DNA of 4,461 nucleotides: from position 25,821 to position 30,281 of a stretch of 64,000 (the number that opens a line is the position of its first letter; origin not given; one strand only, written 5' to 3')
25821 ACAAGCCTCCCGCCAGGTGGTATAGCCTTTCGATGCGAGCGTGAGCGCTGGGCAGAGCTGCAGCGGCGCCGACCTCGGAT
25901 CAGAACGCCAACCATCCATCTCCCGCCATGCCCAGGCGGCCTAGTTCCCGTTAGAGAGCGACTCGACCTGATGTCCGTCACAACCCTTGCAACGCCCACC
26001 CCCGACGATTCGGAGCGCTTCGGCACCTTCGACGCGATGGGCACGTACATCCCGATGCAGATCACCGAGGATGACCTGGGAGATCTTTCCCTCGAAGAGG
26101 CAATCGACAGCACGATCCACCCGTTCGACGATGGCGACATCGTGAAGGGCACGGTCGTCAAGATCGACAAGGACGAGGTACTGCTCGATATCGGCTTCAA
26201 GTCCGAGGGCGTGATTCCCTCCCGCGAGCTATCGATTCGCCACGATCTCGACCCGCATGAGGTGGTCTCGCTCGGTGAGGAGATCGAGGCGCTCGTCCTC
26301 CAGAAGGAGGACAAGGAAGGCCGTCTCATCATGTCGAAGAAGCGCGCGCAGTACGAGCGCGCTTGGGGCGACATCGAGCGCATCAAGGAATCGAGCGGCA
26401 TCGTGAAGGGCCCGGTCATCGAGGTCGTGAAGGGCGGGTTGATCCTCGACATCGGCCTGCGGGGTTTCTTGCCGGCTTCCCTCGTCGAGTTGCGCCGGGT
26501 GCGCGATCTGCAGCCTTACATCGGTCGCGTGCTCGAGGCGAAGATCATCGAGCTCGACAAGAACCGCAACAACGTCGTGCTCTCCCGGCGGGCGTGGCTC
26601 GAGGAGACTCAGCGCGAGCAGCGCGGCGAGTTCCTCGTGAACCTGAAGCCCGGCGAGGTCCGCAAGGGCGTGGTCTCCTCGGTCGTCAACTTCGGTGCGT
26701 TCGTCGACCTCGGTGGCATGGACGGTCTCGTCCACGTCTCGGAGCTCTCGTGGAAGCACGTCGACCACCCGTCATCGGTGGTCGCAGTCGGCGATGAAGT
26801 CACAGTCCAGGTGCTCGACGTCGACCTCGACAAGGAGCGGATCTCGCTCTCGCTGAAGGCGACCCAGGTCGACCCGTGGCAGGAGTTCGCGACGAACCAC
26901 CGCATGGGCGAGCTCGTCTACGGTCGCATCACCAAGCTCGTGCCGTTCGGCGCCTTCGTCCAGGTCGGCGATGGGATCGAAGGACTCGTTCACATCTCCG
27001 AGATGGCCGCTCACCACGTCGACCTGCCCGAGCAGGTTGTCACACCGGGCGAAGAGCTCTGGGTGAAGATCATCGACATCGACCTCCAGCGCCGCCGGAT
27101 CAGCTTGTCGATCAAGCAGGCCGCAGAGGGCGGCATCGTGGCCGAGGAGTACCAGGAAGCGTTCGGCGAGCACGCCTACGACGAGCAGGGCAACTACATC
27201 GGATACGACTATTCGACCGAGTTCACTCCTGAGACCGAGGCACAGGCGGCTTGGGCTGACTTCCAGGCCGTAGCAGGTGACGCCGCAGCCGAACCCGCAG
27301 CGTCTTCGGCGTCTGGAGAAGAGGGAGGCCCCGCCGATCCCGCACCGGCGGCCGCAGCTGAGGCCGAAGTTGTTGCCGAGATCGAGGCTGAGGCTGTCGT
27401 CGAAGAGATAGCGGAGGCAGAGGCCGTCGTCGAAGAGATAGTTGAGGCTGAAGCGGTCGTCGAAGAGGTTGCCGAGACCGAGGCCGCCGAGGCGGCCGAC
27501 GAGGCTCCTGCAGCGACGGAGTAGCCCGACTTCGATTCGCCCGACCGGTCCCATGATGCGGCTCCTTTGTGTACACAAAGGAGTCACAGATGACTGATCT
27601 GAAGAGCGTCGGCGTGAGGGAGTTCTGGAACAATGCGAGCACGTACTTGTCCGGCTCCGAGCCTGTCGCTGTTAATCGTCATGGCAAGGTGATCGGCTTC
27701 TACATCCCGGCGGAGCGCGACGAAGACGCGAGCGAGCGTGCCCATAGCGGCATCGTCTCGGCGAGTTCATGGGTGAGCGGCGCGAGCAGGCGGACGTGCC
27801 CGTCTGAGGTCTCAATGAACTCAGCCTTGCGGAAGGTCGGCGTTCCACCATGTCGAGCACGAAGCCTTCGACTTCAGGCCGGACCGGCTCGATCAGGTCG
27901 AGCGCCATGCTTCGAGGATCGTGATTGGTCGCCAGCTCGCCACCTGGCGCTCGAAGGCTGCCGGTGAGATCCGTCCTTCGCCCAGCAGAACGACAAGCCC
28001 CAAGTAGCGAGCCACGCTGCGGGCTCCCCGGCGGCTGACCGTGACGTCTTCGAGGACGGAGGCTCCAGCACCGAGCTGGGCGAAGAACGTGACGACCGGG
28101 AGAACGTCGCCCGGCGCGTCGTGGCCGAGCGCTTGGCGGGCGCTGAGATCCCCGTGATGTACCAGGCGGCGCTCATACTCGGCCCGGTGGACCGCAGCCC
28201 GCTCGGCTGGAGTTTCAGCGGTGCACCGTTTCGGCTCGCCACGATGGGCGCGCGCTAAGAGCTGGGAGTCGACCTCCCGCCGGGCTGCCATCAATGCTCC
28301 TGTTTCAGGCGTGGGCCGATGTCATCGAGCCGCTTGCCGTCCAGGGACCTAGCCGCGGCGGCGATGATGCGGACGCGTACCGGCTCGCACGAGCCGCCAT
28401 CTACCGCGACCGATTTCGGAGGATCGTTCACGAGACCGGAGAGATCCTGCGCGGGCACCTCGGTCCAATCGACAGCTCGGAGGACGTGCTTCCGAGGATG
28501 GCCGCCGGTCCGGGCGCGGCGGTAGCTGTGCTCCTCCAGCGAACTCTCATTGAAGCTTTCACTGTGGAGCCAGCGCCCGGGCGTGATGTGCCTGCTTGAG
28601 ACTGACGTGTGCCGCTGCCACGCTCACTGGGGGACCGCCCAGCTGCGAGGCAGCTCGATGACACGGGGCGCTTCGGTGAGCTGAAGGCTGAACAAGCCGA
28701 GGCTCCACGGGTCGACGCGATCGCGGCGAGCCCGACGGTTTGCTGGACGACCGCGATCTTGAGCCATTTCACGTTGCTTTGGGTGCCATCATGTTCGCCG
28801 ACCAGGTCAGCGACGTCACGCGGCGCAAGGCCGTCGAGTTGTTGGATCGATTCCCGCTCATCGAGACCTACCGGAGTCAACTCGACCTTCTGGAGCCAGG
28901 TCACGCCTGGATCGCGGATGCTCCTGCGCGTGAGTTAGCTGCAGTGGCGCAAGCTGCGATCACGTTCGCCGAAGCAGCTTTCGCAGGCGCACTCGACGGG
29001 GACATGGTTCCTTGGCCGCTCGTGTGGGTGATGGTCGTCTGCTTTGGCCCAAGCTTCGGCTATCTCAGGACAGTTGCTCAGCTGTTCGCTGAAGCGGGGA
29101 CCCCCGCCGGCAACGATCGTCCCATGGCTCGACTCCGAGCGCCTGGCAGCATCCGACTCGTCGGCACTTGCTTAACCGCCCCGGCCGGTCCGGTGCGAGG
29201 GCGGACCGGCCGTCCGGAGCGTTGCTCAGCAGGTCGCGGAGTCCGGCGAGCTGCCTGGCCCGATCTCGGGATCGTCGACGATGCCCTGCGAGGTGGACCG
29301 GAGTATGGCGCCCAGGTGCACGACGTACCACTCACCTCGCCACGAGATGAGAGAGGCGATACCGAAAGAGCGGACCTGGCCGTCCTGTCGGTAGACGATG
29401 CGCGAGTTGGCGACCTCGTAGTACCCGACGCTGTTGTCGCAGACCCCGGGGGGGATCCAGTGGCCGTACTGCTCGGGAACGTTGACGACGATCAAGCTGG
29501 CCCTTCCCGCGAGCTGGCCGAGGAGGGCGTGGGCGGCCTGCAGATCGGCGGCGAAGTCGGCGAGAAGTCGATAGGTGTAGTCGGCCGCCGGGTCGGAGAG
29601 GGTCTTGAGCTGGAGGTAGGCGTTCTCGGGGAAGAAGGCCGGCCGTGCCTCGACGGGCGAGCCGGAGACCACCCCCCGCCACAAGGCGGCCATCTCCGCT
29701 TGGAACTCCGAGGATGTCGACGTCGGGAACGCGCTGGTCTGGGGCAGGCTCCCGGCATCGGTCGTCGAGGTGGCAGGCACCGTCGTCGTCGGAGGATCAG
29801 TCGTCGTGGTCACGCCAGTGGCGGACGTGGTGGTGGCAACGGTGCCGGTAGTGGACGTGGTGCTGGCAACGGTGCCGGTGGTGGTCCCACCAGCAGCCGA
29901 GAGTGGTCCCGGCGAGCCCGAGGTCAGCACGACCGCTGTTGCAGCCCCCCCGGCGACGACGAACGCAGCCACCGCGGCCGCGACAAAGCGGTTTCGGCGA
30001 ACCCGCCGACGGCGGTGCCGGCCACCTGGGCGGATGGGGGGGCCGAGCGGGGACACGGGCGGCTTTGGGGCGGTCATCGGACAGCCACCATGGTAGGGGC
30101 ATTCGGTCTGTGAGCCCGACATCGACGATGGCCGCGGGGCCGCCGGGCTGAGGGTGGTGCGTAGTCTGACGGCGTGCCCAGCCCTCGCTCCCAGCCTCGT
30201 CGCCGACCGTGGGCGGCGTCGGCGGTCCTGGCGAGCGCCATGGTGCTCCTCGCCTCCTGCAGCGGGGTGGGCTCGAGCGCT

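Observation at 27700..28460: Frame-broken Cas1-like gene stranded between rpsA and coaE, with no cas2, effector genes or CRISPR array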

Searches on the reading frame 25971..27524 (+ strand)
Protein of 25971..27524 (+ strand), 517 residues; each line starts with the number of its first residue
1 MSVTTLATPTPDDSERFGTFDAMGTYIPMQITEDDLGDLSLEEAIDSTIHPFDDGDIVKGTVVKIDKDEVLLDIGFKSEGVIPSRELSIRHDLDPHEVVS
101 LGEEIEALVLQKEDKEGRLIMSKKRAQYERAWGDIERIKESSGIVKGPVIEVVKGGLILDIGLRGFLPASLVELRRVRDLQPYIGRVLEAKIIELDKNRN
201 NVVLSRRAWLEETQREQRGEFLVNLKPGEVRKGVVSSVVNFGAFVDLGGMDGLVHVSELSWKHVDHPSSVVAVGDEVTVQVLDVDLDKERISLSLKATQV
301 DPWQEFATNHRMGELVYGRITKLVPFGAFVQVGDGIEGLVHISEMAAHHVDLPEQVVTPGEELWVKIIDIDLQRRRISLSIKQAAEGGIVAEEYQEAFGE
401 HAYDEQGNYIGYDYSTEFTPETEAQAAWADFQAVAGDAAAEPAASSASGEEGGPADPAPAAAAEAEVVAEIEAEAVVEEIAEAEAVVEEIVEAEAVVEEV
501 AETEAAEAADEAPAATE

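Call 39: find_encoding_contigs(protein=window:25971-27524:+, flank=10000, max_places=8)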
Protein window:25971-27524:+ (517 aa): 23 contigs read that carry it; 8 places shown.
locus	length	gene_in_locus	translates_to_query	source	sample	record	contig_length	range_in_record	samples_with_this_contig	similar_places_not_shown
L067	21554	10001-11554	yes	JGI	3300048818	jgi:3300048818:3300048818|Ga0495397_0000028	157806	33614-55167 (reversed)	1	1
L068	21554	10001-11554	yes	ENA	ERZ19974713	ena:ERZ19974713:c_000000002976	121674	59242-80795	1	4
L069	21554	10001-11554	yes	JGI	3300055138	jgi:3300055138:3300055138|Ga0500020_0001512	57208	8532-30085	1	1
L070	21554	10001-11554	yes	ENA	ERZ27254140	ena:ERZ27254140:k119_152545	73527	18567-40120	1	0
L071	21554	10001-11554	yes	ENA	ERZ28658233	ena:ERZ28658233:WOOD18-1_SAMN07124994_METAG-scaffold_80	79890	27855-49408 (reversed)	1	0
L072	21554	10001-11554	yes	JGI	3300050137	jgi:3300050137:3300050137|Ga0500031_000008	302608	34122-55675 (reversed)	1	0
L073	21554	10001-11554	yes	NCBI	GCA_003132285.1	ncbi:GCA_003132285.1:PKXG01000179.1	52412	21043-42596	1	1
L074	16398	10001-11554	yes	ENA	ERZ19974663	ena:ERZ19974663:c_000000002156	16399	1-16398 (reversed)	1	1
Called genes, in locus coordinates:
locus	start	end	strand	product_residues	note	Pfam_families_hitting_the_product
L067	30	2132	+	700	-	PF09991:DUF2232 (weak), PF13191:AAA_16 (faint), PF00005:ABC_tran, PF02463:SMC_N (faint), PF13476:AAA_23 (faint), PF13555:AAA_29 (faint), PF13304:AAA_21 (faint), PF00005:ABC_tran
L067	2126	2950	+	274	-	PF02361:CbiQ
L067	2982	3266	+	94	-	-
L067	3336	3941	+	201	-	PF00072:Response_reg, PF03861:ANTAR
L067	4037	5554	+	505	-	-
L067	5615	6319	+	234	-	PF00005:ABC_tran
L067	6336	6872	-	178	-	PF02742:Fe_dep_repr_C, PF04023:FeoA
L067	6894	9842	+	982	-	PF02739:5_3_exonuc_N, PF01367:5_3_exonuc, PF00476:DNA_pol_A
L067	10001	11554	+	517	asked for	PF00575:S1, PF23459:S1_RRP5 (weak), PF00575:S1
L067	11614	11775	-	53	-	-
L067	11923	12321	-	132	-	-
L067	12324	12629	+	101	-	-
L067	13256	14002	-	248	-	-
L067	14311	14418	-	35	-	-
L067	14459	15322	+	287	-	PF09992:NAGPA (weak)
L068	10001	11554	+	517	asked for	PF00575:S1, PF23459:S1_RRP5 (weak), PF00575:S1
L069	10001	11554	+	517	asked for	PF00575:S1, PF23459:S1_RRP5 (weak), PF00575:S1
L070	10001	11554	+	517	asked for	PF00575:S1, PF23459:S1_RRP5 (weak), PF00575:S1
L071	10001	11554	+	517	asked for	PF00575:S1, PF23459:S1_RRP5 (weak), PF00575:S1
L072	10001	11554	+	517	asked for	PF00575:S1, PF23459:S1_RRP5 (weak), PF00575:S1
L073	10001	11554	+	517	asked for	PF00575:S1, PF23459:S1_RRP5 (weak), PF00575:S1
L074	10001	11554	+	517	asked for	PF00575:S1, PF23459:S1_RRP5 (weak), PF00575:S1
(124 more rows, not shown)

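Call 59: find_related_loci(query=window:25971-27521:+, collection=metagenome_contigs, flank=10000)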
Query window:25971-27521:+ (517 aa) in metagenome_contigs; peptide patterns used: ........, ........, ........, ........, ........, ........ (x = any residue, [..] = any of these).
600 stretches matched a pattern (row limit reached: there are more); 549 encode a relative of the query (tblastn E <= 1e-3); the best 80 are kept; 80 distinct loci.
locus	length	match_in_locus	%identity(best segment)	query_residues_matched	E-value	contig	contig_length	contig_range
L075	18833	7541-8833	88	2-431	0e+0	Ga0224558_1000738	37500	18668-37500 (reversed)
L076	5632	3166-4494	85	7-446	0e+0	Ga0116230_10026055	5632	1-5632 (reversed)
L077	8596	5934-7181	86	17-431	0e+0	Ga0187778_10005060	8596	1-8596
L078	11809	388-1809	77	2-492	0e+0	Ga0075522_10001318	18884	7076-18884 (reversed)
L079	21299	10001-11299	83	1-431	0e+0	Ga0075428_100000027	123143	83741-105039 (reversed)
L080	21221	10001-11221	86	17-422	0e+0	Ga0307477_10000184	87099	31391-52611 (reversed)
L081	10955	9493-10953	76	4-485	0e+0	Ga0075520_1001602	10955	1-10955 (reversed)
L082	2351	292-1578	82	4-436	0e+0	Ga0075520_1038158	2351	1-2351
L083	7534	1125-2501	81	3-464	0e+0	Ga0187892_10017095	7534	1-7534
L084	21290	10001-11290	82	4-436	0e+0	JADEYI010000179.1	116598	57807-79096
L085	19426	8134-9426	88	2-431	0e+0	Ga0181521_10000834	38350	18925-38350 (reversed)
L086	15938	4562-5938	79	21-475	0e+0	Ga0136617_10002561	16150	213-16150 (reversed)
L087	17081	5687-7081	77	4-466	0e+0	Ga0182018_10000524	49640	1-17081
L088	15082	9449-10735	82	15-441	0e+0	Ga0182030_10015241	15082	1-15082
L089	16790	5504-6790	82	4-436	0e+0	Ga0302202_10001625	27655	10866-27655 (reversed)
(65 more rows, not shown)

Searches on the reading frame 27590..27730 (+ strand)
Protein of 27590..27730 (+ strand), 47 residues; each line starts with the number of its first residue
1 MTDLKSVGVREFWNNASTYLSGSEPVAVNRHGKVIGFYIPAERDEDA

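Call 50: search_protein_families(library=pfam, max_evalue=1, proteins=[window:27590-27730:+])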
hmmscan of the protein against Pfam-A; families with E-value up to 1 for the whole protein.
seq(47 aa): 0 families

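Call 57: search_solved_structures(query=window:27590-27730:+, max_evalue=10, show_alignments=1)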
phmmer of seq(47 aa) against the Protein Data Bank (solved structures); distinct sequences matched with E-value up to 10: 1.
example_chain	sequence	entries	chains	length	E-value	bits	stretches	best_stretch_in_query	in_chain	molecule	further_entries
5a02_A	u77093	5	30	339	1.5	12.2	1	12-30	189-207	ALDOSE-ALDOSE OXIDOREDUCTASE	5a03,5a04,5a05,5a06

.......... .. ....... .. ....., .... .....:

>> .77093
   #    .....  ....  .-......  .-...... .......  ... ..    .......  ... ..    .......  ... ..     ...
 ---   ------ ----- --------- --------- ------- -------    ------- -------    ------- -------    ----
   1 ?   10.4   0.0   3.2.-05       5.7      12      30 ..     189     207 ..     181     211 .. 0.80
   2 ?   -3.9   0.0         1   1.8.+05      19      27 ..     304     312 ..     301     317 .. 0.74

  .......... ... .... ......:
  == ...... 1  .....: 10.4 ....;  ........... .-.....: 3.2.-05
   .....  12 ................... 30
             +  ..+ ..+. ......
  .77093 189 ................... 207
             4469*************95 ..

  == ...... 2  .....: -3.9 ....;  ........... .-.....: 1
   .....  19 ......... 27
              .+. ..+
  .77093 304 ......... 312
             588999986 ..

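Call 87: find_homologous_proteins(query=window:27590-27730:+, max_evalue=0.01)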
Query seq(47 aa) (47 aa): 15 proteins with E <= 0.01 among 16 candidates.
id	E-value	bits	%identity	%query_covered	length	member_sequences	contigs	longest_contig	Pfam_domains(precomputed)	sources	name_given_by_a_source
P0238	4.9e-17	77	82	96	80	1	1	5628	-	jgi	jgi:hypothetical protein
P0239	1.9e-16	75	84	91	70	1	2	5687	-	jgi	jgi:antitoxin (DNA-binding transcriptional repressor) of toxin-antitoxin stability system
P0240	5.4e-16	74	78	98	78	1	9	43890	-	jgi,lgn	jgi:antitoxin (DNA-binding transcriptional repressor) of toxin-antitoxin stability system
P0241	1.3e-15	73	84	91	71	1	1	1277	-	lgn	-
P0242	1.4e-15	73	84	91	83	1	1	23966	-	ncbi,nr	ncbi:MAG: hypothetical protein M0010_04215 [Actinomycetota bacterium]|nr:hypothetical protein [Actin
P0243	2.0e-15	72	81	91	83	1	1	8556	-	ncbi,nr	ncbi:MAG: hypothetical protein M0Z42_25335 [Actinomycetota bacterium]|nr:hypothetical protein [Actin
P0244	3.6e-15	71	81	91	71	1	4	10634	-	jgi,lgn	jgi:antitoxin (DNA-binding transcriptional repressor) of toxin-antitoxin stability system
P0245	3.6e-15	71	81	91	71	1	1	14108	-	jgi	jgi:hypothetical protein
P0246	4.0e-15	71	78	96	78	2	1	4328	-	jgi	jgi:hypothetical protein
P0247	8.1e-15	70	79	91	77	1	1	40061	-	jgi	jgi:PHD/YefM family antitoxin component YafN of YafNO toxin-antitoxin module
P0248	1.2e-14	70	76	96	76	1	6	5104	-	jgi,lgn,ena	-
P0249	1.3e-14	70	79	91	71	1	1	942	-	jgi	jgi:hypothetical protein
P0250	3.1e-14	68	79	91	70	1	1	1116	-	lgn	-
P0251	3.0e-13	65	70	98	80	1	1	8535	-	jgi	jgi:antitoxin (DNA-binding transcriptional repressor) of toxin-antitoxin stability system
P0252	6.5e-13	64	71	89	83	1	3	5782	-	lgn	-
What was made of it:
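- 27590..27727 (+): Truncated antitoxin-like gene: the first ~46 codons of a 70-83-aa protein. A 16+16-nt palindrome (27557-27588) lies just upstream. It is cut at junction J1 (27727/27728). I could not tell whether it is host sequence or other mobile DNA. Homologs at 70-84% identity, E 1e-13 to 5e-17, several named antitoxin or PHD/YefM by JGI (call 87).
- Checked: The 47 N-terminal residues match 70-83-aa proteins that JGI names antitoxin or PHD/YefM, E 1e-13 to 5e-17 (call 87).
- Tried and rejected: It is supported only by homologs that their sources name as antitoxins (call 87).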

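Call 88: find_encoding_contigs(protein=P0240, flank=6000, max_places=5)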
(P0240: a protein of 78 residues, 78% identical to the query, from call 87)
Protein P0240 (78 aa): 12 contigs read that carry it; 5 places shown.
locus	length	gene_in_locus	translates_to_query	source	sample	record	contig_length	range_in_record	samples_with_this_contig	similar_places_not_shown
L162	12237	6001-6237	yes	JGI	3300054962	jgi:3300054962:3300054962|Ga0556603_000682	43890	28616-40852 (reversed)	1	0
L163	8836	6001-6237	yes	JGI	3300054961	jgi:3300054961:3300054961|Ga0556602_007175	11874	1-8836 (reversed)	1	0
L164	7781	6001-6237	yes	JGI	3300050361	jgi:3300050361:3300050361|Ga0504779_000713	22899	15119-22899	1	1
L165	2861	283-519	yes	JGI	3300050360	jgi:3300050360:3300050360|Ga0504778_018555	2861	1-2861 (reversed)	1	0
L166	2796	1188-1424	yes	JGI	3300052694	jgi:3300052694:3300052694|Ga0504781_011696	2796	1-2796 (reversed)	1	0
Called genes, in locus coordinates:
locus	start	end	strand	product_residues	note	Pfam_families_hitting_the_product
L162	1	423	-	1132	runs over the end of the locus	PF07669:Eco57I, PF20473:MmeI_Mtase (weak)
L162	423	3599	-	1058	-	PF00176:SNF2-rel_dom, PF04851:ResIII (weak), PF00271:Helicase_C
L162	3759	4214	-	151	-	PF11969:DcpS_C, PF01230:HIT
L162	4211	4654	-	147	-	PF08937:ThsB_TIR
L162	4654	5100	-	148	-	-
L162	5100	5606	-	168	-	PF08937:ThsB_TIR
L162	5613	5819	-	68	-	-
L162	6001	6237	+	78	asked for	-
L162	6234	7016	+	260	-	PF14355:Abi_C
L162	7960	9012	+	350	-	PF02040:ArsB, PF03600:CitMHS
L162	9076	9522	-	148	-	PF04542:Sigma70_r2 (weak)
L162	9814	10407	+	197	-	-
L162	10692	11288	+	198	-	-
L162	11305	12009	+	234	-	-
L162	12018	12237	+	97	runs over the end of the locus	-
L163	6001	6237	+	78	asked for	-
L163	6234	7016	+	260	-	PF14355:Abi_C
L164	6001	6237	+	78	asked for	-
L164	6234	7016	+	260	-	PF14355:Abi_C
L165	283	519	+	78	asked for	-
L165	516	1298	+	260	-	PF14355:Abi_C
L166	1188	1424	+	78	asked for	-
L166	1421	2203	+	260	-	PF14355:Abi_C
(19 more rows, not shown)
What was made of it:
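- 27590..27727 (+): In relatives the gene is paired with an Abi_C (PF14355) gene (call 88).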

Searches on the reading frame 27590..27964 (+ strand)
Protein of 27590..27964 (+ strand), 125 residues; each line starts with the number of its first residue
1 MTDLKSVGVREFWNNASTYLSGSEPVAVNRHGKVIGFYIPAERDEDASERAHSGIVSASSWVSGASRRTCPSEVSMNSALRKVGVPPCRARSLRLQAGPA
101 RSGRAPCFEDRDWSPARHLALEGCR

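Call 5: search_protein_families(library=pfam, max_evalue=10, proteins=[window:27590-27964:+])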
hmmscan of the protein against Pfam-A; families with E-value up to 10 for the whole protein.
seq(125 aa): 0 families

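Call 6: search_protein_families(library=ncbifam, max_evalue=10, proteins=[window:27590-27964:+])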
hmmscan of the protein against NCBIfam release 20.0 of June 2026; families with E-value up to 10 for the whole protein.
seq(125 aa): 0 families

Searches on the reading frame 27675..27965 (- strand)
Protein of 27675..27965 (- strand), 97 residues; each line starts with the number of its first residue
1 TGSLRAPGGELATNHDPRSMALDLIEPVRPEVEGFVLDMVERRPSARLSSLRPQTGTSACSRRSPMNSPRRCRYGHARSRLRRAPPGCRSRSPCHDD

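Call 5: search_protein_families(library=pfam, max_evalue=10, proteins=[window:27675-27965:-])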
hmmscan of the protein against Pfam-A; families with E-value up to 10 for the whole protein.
seq(97 aa): 1 family
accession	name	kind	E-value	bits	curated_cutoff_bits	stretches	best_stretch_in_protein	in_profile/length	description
PF01867.21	Cas_Cas1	-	0.035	13.7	22.3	1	15-43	224-253/283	CRISPR associated protein Cas1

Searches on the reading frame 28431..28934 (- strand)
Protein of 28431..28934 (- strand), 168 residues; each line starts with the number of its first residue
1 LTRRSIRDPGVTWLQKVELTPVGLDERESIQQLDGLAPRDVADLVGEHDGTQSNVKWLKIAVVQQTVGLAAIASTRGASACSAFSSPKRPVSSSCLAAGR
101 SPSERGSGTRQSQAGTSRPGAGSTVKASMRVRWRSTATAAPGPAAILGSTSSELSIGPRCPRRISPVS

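Call 5: search_protein_families(library=pfam, max_evalue=10, proteins=[window:28431-28934:-])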
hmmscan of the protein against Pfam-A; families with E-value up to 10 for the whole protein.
seq(168 aa): 0 families

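Call 6: search_protein_families(library=ncbifam, max_evalue=10, proteins=[window:28431-28934:-])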
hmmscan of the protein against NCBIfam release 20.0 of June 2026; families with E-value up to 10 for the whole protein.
seq(168 aa): 0 families

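Call 7: search_protein_families(library=padloc, max_evalue=10, proteins=[window:28431-28934:-])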
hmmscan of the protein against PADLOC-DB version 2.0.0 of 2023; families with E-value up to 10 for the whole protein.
seq(168 aa): 0 families

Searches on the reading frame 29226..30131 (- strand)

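Call 50: search_protein_families(library=pfam, max_evalue=1, proteins=[window:29226-30131:-])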
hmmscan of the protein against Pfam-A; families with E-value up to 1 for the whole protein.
window:29226-30131:- (301 aa): 2 families
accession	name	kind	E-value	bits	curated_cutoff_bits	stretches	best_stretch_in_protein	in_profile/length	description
PF10814.13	CwsA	-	0.024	15.4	26.7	1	38-74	82-118/134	Cell wall synthesis protein CwsA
PF25587.1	Rv2743c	-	0.31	11.1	27.7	1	38-116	20-92/237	Rv2743c family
